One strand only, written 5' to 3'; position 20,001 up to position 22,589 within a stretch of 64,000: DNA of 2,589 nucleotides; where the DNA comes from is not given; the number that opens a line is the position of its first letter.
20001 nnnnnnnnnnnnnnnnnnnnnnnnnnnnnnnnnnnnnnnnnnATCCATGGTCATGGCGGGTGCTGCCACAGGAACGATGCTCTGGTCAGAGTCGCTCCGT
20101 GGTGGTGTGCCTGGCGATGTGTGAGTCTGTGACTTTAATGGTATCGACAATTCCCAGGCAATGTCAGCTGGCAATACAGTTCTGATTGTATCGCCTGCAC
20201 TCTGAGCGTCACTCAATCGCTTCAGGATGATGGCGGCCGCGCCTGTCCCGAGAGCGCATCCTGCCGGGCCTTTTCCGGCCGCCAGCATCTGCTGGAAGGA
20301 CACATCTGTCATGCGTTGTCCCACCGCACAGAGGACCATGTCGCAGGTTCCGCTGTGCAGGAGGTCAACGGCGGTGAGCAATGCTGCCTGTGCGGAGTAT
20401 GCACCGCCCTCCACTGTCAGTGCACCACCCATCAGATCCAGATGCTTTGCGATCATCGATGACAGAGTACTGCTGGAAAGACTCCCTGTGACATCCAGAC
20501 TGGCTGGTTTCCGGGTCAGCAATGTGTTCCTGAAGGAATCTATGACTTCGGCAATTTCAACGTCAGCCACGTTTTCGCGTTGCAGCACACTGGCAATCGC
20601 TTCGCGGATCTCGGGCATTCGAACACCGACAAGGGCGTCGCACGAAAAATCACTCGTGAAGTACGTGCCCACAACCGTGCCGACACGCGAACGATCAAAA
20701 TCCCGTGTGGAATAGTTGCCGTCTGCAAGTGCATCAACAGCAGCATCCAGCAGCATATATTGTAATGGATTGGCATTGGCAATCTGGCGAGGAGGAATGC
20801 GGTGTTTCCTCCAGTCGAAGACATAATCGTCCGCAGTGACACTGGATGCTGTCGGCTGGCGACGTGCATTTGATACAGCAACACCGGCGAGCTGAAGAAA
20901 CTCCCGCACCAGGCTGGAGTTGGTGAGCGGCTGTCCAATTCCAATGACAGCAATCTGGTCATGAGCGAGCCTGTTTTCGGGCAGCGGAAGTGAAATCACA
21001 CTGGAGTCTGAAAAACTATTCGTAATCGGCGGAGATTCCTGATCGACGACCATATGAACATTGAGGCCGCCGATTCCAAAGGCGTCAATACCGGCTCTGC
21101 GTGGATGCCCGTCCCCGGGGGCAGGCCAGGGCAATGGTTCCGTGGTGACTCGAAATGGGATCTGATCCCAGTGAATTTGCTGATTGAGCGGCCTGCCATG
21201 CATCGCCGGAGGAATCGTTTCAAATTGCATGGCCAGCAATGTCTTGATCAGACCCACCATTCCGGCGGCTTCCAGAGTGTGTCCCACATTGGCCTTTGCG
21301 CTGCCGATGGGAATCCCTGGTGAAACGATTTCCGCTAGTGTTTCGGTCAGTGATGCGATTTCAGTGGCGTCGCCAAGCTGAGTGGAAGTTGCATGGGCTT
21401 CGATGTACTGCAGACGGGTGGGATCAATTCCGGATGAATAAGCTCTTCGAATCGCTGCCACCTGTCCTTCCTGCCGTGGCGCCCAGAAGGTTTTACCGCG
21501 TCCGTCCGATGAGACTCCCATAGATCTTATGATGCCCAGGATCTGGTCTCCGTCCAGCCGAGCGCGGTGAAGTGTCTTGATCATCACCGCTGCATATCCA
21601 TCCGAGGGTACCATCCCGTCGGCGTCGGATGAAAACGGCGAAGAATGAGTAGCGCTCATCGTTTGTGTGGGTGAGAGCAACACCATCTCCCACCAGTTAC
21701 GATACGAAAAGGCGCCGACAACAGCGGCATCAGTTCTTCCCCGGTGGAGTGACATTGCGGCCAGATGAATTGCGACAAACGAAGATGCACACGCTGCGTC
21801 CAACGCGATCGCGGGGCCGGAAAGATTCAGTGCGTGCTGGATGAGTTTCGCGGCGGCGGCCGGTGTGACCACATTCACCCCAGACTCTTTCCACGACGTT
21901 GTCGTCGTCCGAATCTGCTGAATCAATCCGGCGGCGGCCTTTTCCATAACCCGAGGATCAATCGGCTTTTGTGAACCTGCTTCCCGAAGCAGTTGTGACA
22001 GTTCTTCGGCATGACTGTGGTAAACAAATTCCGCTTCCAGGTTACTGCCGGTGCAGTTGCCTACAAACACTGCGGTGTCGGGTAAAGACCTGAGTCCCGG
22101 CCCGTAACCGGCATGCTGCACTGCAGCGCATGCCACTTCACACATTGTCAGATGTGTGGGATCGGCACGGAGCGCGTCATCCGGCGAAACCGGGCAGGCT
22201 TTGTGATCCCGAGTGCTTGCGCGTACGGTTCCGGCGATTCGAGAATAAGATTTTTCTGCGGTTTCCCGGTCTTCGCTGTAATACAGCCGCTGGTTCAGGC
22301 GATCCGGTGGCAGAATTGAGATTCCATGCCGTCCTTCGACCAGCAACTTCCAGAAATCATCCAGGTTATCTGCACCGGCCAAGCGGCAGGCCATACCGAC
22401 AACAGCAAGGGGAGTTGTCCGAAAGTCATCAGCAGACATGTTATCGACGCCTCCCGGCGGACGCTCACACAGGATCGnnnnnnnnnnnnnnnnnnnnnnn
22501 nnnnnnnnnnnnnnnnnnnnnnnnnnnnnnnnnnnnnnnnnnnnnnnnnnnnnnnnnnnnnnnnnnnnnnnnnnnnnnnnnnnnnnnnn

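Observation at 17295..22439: Second megasynthase is a partly decayed paralog: KS and DH intact, CLF truncated, ACP and KR apparently dead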

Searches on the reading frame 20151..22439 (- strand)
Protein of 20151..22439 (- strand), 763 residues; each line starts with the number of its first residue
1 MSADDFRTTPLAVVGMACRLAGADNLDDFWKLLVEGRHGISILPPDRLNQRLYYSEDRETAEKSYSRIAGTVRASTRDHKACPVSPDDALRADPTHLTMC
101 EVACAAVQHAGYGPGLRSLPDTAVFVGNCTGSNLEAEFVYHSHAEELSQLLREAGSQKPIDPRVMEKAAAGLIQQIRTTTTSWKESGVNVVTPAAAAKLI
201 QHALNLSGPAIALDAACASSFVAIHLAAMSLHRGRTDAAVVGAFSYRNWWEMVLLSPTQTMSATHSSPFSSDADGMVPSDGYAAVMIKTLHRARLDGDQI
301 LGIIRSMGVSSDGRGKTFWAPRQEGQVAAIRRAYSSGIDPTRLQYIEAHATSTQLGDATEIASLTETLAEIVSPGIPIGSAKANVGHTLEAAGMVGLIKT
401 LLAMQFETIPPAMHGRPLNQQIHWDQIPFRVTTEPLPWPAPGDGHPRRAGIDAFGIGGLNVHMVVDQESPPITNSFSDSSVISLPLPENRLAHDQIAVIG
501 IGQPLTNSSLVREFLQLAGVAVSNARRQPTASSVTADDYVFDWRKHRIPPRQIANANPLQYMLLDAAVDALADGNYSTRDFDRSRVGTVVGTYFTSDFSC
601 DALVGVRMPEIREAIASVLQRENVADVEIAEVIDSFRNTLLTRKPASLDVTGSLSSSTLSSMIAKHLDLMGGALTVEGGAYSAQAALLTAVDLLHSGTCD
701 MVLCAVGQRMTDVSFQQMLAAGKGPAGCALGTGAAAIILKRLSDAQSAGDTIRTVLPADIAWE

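Call 45: predict_structure(alignment_id=A2)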
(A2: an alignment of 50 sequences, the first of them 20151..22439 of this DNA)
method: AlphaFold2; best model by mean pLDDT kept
length: 763 residues; sequences in the alignment: 50
mean_pLDDT: 90.7   pTM: 0.93
mean pLDDT of the five models: 90.7, 90.3, 89.2, 89.3, 88.4
residues with pLDDT >= 90: 604; 70-90: 113; 50-70: 16; < 50: 30
segments of 3 or more residues with pLDDT < 50: 1-4, 472-485, 524-535
pLDDT, mean of each block of 10 residues (from residue 1): 55 98 97 95 94 95 95 83 91 95 97 91 95 95 98 91 95 96 96 95 94 96 96 94 95 91 93 94 97 94 95 80 93 90 96 91 96 95 94 97 97 88 95 94 93 89 91 41 54 93 90 93 48 52 87 89 96 92 96 95 95 96 95 96 91 90 94 94 96 93 97 96 88 96 96 94 88
secondary structure, 60 per line:
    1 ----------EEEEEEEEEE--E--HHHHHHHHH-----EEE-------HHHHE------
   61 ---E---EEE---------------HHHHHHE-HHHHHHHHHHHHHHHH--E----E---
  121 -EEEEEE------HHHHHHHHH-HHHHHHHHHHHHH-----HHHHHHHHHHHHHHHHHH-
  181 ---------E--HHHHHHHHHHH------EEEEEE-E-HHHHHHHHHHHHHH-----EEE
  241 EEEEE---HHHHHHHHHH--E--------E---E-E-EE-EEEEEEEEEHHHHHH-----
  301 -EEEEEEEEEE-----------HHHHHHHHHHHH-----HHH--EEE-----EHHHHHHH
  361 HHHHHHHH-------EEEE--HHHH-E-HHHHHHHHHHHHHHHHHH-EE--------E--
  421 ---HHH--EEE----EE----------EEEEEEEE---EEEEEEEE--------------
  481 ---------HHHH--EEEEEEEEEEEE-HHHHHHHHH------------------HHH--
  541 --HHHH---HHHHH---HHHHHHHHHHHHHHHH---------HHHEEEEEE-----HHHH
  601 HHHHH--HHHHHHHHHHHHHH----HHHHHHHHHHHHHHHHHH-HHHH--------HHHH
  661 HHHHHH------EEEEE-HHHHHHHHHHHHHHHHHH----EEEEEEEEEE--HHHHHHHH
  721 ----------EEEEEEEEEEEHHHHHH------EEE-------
elements in order (helices of 4 or more, strands of 3 or more residues): E11-20 H26-34 E40-42 H50-53 E68-70 H86-91 H94-109 E122-127 H134-142 H144-156 H162-179 H193-203 E210-215 H219-232 E238-245 H249-258 E281-289 H290-295 E302-311 H323-334 E345-347 H354-368 E376-379 H382-385 H389-406 E429-431 E448-455 E459-466 H490-493 E496-507 H509-517 H543-546 H550-554 H558-573 E586-591 H597-605 H608-621 H626-643 H645-648 H657-666 E673-677 H679-696 E701-710 H713-720 E731-741 H742-747 E754-756

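Call 48: fold_search(model_id=the predicted structure, library=pdb)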
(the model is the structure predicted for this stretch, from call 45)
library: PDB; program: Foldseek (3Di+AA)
matches with E <= 10: 1085; with E <= 0.001: 1012
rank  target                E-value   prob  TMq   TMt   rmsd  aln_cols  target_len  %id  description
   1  6riw                  1.1e-46  1.00  0.75  0.62   6.9       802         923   23  PfaC Keto synthase-Chain length factor (released 2020-08-26)
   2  4mz0_A                1.6e-38  1.00  0.51  0.44  20.8       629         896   23  Structure of a ketosynthase-acyltransferase di-domain from module CurL of the curacin A polyketide synthase (released 2014-01-29)
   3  4mz0_B                1.8e-37  1.00  0.51  0.48  27.4       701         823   21  Structure of a ketosynthase-acyltransferase di-domain from module CurL of the curacin A polyketide synthase (released 2014-01-29)
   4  4na1_B                1.9e-37  1.00  0.50  0.64  25.1       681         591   25  Crystal Structure of the second ketosynthase from the bacillaene polyketide synthase (released 2014-02-19)
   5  4tkt                  1.1e-36  1.00  0.51  0.66  12.5       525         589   29  Streptomyces platensis isomigrastatin ketosynthase domain MgsF KS6 (released 2014-06-11)
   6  8tjo_B                1.4e-36  1.00  0.50  0.48  21.9       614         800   27  Crosslinked 6-deoxyerythronolide B synthase (DEBS) Module 1 in complex with antibody fragment 1B2: Crosslinked Intra-S (released 2024-07-24)
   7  9d2z_A                1.7e-36  1.00  0.51  0.44  26.1       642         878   26  Cryo-EM structure of mycocerosic acid synthase with single KS-ACP crosslink using C16 alpha-bromoamide. Complex B (released 2025-08-13)
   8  4ope_C                2.1e-36  1.00  0.52  0.68  12.3       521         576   28  Streptomcyes albus JA3453 oxazolomycin ketosynthase domain OzmH KS7 (released 2014-02-19)
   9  7zmd_B                2.3e-36  1.00  0.50  0.63  12.6       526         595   27  Ketosynthase domain of module 3 from Brevibacillus Brevis orphan BGC11 (released 2022-09-21)
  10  9pat_B                2.7e-36  1.00  0.51  0.36  30.2       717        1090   24  Antibody (1B2) Bound Rifamycin Synthetase Module 1 in the Transacylation Mode (released 2025-07-23)
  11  7m7f_A                2.9e-36  1.00  0.50  0.28  24.3       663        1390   25  6-Deoxyerythronolide B synthase (DEBS) module 1 in complex with antibody fragment 1B2: State 1 (released 2021-11-17)
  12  4ope_A                3.8e-36  1.00  0.52  0.68   3.2       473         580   30  Streptomcyes albus JA3453 oxazolomycin ketosynthase domain OzmH KS7 (released 2014-02-19)
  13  7zma_A                4.0e-36  1.00  0.52  0.64  12.3       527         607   30  Ketosynthase domain of module 4 from Brevibacillus Brevis orphan BGC11 (released 2022-09-21)
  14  7s6b_A                4.0e-36  1.00  0.51  0.44  21.4       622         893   24  Crystal structure of modular polyketide synthase apo-Lsd14 from the Lasalocid biosynthesis pathway, trapped in the tra (released 2021-11-03)
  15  7uwr_A                4.0e-36  1.00  0.50  0.46  32.3       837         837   21  KSQ+AT from first module of the pikromycin synthase (released 2022-06-08)
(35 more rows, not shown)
